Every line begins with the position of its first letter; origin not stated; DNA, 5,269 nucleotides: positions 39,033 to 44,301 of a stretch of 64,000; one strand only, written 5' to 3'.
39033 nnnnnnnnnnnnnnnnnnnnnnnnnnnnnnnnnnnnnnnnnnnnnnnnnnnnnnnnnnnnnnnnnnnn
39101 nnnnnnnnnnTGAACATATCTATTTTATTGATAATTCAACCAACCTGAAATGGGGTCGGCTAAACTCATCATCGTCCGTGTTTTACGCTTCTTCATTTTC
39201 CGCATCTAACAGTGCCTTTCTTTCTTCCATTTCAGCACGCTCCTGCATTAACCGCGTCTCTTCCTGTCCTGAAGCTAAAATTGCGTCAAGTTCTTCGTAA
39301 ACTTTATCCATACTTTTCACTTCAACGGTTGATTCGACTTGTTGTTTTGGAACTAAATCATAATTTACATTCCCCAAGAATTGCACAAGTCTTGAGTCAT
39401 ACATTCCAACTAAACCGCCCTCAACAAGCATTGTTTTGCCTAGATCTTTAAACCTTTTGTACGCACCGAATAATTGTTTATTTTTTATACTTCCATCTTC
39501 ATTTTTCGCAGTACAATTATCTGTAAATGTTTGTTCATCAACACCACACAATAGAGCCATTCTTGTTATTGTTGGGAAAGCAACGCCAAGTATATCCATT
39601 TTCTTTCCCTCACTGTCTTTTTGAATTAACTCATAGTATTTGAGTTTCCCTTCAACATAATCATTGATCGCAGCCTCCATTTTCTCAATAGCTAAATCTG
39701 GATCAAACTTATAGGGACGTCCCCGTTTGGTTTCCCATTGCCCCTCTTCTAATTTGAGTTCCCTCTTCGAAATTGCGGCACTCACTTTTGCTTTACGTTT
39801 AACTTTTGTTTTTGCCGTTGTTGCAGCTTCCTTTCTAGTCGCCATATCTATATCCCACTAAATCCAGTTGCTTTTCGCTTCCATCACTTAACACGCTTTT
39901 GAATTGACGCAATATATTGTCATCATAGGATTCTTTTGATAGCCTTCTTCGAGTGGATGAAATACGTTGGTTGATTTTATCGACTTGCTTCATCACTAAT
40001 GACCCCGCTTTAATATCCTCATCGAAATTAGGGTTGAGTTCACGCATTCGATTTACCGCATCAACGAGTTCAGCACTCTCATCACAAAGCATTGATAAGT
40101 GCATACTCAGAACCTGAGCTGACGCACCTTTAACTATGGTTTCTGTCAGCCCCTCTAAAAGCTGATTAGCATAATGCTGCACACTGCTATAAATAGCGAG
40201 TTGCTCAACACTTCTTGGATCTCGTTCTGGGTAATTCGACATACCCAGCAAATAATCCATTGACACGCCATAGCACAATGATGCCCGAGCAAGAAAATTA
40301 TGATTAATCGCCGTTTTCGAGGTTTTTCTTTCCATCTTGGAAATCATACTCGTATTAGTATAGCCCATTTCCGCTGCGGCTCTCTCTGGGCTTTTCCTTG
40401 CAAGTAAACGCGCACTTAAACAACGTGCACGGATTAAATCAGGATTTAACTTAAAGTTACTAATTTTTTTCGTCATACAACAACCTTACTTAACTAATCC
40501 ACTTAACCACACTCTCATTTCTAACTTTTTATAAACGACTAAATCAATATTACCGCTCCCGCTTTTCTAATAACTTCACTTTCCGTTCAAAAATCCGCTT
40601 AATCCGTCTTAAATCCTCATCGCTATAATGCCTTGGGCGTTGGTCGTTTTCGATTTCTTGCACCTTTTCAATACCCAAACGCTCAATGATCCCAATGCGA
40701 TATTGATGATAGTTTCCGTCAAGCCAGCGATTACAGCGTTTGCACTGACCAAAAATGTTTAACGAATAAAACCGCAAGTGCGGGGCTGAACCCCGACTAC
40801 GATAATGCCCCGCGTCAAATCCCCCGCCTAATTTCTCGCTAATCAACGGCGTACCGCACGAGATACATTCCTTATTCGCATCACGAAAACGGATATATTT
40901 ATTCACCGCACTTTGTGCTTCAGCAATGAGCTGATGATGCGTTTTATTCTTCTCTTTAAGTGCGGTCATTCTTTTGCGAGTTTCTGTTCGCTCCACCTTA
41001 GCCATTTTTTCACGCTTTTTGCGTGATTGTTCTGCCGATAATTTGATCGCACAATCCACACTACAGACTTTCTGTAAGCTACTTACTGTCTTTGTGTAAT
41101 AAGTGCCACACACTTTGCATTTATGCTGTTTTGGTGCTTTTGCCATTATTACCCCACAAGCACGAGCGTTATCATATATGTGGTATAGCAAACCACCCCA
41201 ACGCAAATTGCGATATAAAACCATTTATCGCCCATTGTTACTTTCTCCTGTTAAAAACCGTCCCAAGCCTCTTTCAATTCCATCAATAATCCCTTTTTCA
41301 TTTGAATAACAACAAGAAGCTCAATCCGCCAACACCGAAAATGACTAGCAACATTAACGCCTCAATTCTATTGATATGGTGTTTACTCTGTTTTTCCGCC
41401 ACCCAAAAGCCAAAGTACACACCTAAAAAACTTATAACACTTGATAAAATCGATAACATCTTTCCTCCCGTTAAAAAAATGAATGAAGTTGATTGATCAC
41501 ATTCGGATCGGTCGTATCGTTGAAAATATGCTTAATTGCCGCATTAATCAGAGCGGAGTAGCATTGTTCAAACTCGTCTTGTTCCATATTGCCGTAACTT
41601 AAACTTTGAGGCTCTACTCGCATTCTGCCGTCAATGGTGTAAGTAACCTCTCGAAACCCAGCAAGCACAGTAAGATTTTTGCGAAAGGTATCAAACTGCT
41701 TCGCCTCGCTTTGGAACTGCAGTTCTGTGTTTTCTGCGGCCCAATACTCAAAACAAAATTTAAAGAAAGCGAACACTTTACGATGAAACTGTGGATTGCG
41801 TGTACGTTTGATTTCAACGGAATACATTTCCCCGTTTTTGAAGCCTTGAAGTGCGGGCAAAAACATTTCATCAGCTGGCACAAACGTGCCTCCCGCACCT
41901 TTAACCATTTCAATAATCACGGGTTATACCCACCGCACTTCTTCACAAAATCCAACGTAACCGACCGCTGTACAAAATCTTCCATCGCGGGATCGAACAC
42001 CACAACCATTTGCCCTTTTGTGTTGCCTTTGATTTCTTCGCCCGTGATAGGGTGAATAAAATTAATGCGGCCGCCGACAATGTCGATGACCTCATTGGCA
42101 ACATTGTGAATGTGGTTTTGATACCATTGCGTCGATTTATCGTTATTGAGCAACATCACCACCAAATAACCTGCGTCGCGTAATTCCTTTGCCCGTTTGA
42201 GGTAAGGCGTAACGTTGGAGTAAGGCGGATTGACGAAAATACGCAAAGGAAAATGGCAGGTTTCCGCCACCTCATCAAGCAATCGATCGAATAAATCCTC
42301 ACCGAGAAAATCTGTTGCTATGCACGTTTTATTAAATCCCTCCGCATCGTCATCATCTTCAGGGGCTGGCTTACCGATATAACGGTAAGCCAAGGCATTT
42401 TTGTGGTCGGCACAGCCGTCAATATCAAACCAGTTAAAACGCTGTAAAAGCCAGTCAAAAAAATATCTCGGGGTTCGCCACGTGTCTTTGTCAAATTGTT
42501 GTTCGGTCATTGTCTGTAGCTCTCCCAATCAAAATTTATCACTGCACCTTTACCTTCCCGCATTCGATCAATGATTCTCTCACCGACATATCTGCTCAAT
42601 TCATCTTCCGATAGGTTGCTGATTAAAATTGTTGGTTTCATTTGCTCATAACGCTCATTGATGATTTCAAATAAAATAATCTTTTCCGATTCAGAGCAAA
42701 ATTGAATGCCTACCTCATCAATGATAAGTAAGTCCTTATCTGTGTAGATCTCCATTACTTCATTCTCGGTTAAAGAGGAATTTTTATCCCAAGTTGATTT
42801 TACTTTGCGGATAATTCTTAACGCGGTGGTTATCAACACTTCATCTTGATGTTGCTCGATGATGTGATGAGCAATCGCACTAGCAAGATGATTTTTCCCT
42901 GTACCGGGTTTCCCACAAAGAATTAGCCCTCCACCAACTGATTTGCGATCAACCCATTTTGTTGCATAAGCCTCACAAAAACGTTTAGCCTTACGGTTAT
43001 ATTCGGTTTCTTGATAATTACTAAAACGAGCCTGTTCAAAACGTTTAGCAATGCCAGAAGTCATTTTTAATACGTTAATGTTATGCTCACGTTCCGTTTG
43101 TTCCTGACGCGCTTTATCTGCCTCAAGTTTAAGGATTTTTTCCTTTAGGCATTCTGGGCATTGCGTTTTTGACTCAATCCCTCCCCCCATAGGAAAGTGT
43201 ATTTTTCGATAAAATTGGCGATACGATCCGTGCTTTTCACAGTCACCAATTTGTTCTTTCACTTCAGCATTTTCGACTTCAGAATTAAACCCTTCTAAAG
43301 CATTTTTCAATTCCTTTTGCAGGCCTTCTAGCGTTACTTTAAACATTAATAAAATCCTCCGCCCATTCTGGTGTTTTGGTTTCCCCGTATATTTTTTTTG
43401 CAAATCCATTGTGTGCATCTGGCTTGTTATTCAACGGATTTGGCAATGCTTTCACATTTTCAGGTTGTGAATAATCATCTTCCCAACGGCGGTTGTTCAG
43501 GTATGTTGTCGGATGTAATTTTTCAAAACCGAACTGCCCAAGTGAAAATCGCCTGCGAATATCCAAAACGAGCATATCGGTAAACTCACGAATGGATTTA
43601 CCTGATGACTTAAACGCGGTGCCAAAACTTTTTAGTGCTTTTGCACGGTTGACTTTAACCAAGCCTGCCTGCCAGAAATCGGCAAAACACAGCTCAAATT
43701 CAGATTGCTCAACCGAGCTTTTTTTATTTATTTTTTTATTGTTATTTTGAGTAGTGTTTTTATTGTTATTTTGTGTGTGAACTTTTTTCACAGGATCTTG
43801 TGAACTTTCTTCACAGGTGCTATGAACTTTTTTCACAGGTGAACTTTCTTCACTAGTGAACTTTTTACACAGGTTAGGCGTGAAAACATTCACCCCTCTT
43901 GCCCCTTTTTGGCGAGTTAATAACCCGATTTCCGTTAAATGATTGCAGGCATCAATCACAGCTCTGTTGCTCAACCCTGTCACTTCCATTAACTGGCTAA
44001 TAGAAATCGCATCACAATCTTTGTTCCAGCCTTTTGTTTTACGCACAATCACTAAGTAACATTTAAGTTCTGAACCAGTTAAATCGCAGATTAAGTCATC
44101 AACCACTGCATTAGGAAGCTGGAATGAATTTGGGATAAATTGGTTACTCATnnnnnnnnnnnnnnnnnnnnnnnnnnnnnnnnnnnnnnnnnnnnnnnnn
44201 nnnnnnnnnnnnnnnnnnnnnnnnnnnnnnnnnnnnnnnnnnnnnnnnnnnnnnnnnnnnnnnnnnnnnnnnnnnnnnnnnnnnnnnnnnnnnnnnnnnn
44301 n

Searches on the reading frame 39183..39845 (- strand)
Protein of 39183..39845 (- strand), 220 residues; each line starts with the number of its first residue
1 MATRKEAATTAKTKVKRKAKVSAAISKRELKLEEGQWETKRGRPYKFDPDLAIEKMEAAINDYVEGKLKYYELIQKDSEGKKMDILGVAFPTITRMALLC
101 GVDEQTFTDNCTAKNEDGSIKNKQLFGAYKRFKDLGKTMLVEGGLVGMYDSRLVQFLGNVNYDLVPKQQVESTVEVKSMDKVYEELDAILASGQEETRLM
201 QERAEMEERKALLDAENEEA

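Call 43: search_protein_families(library=phrogs, proteins=[window:39183-39845:-], max_evalue=0.00001)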
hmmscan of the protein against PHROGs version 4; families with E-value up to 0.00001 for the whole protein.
window:39183-39845:- (220 aa): 1 family
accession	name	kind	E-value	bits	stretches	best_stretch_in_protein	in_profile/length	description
phrog_606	-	head and packaging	6.5e-06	27.3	1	37-182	15-148/167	terminase small subunit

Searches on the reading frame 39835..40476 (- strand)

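Call 44: search_protein_families(library=phrogs, proteins=[window:39835-40476:-], max_evalue=0.00001)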
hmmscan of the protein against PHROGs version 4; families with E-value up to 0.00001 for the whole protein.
window:39835-40476:- (213 aa): 1 family
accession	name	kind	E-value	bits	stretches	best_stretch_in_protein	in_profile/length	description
phrog_7396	-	unknown function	7e-11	43.2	1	13-181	14-185/227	-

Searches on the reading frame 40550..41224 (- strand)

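Call 44: search_protein_families(library=phrogs, proteins=[window:40550-41224:-], max_evalue=0.00001)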
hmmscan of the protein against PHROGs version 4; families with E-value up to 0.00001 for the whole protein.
window:40550-41224:- (224 aa): 5 families
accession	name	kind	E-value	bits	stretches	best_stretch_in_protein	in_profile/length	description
phrog_171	-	DNA, RNA and nucleotide metabolism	1.5e-84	286.3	1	27-223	32-225/452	NinG/ Rap DNA junction specific endonuclease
phrog_12986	-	unknown function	5.3e-46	157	1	30-161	3-130/130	-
phrog_5034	-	DNA, RNA and nucleotide metabolism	2.3e-31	109.8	1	89-222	4-133/138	NinG/ Rap DNA junction specific endonuclease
phrog_4916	-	unknown function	2.9e-08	34.4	1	159-223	3-67/71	-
phrog_1271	-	DNA, RNA and nucleotide metabolism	8.1e-08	33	1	8-175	89-229/361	HNH endonuclease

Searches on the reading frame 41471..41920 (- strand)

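Call 97: search_protein_families(library=phrogs, proteins=[window:41471-41920:-], max_evalue=0.0001)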
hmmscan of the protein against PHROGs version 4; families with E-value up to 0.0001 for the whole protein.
window:41471-41920:- (149 aa): 2 families
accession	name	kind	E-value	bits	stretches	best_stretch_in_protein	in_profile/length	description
phrog_319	-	DNA, RNA and nucleotide metabolism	9.1e-55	185.6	1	1-149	2-158/159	NinB/ Orf homologous recombination mediator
phrog_15346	-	unknown function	3.5e-06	27.9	1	11-93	23-92/173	-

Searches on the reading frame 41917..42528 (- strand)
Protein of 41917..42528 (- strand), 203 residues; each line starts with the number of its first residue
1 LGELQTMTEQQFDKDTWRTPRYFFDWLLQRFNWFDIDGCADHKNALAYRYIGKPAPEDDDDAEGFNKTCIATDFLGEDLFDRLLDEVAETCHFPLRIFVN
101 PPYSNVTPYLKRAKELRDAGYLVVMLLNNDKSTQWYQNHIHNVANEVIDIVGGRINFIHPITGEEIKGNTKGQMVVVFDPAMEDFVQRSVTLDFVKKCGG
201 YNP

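Call 97: search_protein_families(library=phrogs, proteins=[window:41917-42528:-], max_evalue=0.0001)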
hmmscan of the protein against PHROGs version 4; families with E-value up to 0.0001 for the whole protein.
window:41917-42528:- (203 aa): 3 families
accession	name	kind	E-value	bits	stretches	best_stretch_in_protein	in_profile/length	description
phrog_111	-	other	9.1e-55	187.7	1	8-201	58-226/345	DNA methyltransferase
phrog_6083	-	DNA, RNA and nucleotide metabolism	7e-13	49.6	1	121-184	5-71/94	DNA methylase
phrog_22740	-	unknown function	3.1e-05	25.4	1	13-51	10-47/99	-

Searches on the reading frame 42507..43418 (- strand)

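Call 44: search_protein_families(library=phrogs, proteins=[window:42507-43418:-], max_evalue=0.00001)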
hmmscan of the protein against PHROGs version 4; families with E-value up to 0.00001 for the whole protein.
window:42507-43418:- (303 aa): 5 families
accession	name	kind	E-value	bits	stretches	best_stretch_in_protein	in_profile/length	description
phrog_50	-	DNA, RNA and nucleotide metabolism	1.5e-74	253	1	35-302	262-510/570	DnaC-like helicase loader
phrog_3277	-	DNA, RNA and nucleotide metabolism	2e-43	149.1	1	158-303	6-154/168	DnaC-like helicase loader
phrog_26922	-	DNA, RNA and nucleotide metabolism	1.3e-09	39.6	1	222-302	6-86/92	DnaC-like helicase loader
phrog_27475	-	unknown function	1.9e-09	37.5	1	111-271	398-547/599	-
phrog_11838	-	DNA, RNA and nucleotide metabolism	9.5e-08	32.6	1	128-268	9-138/420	clamp loader of DNA polymerase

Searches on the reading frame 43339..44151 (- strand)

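Call 44: search_protein_families(library=phrogs, proteins=[window:43339-44151:-], max_evalue=0.00001)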
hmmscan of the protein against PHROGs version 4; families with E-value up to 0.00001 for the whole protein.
window:43339-44151:- (270 aa): 13 families
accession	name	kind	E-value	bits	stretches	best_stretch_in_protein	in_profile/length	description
phrog_18020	-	DNA, RNA and nucleotide metabolism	2.7e-33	116.8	1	3-140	8-133/248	replication initiation O-like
phrog_678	-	DNA, RNA and nucleotide metabolism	6.1e-31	109.2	1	4-152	27-212/346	replication initiation O-like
phrog_270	-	DNA, RNA and nucleotide metabolism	1.5e-28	101.3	1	6-258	29-271/383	replication initiation protein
phrog_21732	-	unknown function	9.9e-19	68.9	1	3-139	2-136/360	-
phrog_277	-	DNA, RNA and nucleotide metabolism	7e-18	65.9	1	21-150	42-181/318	replication initiation O-like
phrog_2365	-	DNA, RNA and nucleotide metabolism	9.9e-17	62.7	1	20-150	41-178/232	replication initiation O-like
phrog_186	-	DNA, RNA and nucleotide metabolism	5.6e-12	46.9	1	10-153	23-172/308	DnaD-like helicase loader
phrog_33384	-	unknown function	1.3e-11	45.7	1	127-235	56-166/186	-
phrog_345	-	DNA, RNA and nucleotide metabolism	4.4e-10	40.7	1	20-146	39-186/297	replication initiation O-like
phrog_5810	-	DNA, RNA and nucleotide metabolism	1e-09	39.4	1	12-144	2-139/268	replication initiation protein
phrog_9327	-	DNA, RNA and nucleotide metabolism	2.2e-07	31.8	1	104-250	123-257/276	primosomal protein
phrog_391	-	DNA, RNA and nucleotide metabolism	4.6e-07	30.8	1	49-149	38-149/298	replication initiation O-like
phrog_9474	-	DNA, RNA and nucleotide metabolism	1.9e-06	28.6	1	113-239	129-261/288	replication initiation protein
